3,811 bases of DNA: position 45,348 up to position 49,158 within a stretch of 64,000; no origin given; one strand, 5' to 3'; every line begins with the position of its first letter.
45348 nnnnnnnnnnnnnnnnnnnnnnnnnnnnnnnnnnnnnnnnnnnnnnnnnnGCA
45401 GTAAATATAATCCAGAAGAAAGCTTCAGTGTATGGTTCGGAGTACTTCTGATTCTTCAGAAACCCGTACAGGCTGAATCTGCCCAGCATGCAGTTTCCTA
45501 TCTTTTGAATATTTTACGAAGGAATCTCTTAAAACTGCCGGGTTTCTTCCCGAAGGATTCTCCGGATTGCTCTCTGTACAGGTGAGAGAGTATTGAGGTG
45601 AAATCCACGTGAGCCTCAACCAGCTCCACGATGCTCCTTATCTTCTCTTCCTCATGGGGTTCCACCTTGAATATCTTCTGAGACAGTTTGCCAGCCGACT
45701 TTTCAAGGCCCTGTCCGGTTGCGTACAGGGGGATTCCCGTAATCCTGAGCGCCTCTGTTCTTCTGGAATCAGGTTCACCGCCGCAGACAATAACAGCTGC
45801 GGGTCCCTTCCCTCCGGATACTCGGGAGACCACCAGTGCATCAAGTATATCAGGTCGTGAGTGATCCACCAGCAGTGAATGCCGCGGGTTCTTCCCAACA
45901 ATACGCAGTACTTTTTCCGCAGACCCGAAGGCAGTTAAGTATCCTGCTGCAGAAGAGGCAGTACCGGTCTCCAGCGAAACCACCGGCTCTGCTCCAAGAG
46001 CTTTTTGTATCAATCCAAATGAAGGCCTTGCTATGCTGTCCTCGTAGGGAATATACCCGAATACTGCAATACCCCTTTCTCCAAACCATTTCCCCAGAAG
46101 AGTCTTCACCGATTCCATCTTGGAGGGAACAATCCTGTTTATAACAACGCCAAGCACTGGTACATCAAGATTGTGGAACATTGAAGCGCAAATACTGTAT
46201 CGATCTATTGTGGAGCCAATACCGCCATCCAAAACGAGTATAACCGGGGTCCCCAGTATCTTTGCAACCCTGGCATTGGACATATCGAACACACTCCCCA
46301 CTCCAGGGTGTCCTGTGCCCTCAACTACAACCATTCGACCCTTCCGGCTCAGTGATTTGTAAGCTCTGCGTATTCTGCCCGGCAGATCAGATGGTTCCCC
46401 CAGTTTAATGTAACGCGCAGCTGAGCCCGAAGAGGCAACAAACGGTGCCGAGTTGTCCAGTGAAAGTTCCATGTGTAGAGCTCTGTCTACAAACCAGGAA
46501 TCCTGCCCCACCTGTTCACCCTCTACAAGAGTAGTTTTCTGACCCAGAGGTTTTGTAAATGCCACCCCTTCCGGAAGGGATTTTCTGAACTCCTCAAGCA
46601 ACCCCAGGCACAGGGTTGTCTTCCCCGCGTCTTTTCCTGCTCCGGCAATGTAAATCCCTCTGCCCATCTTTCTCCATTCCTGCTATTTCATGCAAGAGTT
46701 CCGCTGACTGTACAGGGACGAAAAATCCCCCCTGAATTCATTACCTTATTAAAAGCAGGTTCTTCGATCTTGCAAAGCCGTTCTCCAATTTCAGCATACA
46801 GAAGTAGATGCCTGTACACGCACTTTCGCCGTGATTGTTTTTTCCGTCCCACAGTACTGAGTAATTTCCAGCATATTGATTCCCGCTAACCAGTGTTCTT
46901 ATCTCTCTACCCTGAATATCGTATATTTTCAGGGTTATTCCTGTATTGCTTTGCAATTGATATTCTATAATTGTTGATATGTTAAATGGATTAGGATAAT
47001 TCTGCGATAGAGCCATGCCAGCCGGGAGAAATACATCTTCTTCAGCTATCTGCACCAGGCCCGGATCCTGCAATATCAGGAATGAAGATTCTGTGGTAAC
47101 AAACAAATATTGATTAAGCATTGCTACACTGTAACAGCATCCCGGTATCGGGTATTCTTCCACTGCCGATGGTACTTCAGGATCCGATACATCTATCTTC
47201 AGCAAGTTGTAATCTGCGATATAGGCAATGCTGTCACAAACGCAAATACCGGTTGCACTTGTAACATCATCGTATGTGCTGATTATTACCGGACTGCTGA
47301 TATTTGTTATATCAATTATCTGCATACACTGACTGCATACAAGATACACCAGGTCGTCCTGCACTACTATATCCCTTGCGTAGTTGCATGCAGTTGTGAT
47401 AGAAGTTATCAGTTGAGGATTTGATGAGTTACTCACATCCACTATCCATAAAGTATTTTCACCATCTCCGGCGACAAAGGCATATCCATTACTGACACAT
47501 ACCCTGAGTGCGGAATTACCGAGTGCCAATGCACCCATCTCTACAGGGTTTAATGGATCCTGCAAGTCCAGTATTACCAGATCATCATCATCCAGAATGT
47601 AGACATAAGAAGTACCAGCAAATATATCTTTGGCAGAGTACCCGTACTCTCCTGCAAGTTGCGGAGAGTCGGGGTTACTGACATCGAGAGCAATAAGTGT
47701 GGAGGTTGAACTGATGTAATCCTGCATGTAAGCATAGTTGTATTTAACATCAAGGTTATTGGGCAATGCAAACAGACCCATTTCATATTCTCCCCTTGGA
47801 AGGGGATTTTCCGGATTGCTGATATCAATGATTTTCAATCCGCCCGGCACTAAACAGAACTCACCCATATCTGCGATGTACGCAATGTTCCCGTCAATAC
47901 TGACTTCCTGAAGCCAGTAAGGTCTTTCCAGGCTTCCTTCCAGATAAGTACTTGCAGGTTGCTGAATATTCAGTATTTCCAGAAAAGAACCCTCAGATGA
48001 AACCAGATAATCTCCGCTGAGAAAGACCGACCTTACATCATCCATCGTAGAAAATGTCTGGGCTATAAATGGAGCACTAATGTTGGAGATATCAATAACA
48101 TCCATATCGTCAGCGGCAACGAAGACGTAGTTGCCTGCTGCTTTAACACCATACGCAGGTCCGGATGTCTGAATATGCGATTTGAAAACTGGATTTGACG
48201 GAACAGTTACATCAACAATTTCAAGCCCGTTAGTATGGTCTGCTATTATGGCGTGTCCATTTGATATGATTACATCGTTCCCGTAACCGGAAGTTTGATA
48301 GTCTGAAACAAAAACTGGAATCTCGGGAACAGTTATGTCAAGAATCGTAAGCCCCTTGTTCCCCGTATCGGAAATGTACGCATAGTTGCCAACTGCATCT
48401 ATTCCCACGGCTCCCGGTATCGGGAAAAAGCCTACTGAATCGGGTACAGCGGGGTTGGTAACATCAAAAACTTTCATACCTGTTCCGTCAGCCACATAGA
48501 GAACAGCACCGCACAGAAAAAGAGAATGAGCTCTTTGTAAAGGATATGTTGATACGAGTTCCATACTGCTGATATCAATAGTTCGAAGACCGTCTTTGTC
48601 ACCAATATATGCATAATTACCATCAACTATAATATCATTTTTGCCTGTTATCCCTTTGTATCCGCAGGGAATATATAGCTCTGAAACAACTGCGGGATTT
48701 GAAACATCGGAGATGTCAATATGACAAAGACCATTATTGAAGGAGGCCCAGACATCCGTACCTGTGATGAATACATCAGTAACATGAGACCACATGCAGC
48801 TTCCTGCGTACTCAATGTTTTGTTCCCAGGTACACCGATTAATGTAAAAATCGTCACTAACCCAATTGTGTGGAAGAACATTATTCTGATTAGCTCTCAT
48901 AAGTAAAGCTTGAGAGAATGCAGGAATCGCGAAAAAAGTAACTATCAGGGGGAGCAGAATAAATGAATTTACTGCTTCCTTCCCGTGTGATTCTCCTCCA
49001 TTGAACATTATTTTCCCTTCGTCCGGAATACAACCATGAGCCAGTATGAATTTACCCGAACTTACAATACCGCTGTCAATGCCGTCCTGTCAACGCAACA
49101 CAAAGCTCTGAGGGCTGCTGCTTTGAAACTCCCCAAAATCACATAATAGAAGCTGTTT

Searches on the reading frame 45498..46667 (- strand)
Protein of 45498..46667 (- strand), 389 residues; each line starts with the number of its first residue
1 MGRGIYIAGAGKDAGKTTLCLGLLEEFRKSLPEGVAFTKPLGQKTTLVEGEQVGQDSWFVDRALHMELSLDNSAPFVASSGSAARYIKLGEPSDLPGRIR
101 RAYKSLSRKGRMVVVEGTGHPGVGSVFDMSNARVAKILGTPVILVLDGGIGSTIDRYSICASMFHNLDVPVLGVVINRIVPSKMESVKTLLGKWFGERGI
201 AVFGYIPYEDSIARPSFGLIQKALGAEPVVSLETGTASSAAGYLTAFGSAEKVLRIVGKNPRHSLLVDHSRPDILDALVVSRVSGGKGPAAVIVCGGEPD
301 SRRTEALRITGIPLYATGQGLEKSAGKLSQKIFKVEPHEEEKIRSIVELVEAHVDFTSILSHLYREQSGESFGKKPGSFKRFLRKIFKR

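Call 55: search_protein_families(library=pfam, proteins=[window:45498-46667:-], max_evalue=0.001)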
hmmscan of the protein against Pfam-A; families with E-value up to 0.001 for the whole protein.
window:45498-46667:- (389 aa): 2 families
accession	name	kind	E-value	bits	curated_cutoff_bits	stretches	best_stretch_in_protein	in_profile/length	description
PF13500.12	AAA_26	-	4.9e-24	85.7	27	1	3-215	1-197/198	AAA domain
PF01656.29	CbiA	-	5.4e-05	23.6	25.4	1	6-214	2-117/125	CobQ/CobB/MinD/ParA nucleotide binding domain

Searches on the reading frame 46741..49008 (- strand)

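Call 55: search_protein_families(library=pfam, proteins=[window:46741-49008:-], max_evalue=0.001)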
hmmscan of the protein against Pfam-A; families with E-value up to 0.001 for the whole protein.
window:46741-49008:- (755 aa): 6 families
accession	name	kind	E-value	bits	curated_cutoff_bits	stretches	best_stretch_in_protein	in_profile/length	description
PF08309.17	LVIVD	-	1.6e-60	200.6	20.2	6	499-539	3-42/42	LVIVD repeat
PF09826.15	Beta_propel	-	3e-10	40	22.4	0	508-662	21-153/495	Beta propeller domain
PF13860.13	FlgD_ig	-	7.4e-10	39.1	27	1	685-735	18-69/79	FlgD Ig-like domain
PF21544.3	PorZ_N_b_propeller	-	0.00038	21.2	27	0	124-163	82-121/154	TSS9, PorZ, N-terminal beta-propeller domain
PF18962.6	Por_Secre_tail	-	0.00051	20.7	27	0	671-710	2-35/75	Secretion system C-terminal sorting domain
PF13585.12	CHU_C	-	0.00091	19.8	27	1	676-744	16-75/86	CHU_C Type IX secretion signal domain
